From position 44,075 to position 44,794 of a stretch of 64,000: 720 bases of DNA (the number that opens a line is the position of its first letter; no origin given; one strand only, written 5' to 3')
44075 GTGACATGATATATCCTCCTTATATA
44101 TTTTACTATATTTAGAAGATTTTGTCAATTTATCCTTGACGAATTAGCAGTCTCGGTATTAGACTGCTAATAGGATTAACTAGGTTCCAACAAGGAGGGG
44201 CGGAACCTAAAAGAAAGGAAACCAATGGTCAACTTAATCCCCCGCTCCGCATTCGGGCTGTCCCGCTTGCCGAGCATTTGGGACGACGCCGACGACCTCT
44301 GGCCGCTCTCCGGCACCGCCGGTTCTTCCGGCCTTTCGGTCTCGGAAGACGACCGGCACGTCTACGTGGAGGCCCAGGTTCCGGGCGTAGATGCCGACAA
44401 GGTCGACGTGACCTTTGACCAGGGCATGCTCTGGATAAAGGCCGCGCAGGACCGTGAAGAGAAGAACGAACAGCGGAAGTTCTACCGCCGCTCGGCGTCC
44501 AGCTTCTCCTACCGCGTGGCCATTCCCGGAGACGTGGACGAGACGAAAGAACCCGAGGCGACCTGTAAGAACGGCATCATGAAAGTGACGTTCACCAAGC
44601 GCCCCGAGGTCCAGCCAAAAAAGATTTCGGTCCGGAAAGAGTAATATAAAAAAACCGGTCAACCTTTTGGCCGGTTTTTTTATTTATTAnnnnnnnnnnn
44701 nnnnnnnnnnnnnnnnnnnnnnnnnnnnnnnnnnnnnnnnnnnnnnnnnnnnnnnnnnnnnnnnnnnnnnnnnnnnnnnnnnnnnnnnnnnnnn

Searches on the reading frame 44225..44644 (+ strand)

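Call 32: search_protein_families(library=pfam, proteins=[window:44225-44644:+], max_evalue=0.01)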
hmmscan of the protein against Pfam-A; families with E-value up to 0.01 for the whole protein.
window:44225-44644:+ (139 aa): 1 family
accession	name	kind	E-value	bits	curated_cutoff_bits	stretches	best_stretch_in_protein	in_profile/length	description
PF00011.27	HSP20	-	1e-14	54.9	20.8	1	40-136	3-101/102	Hsp20/alpha crystallin family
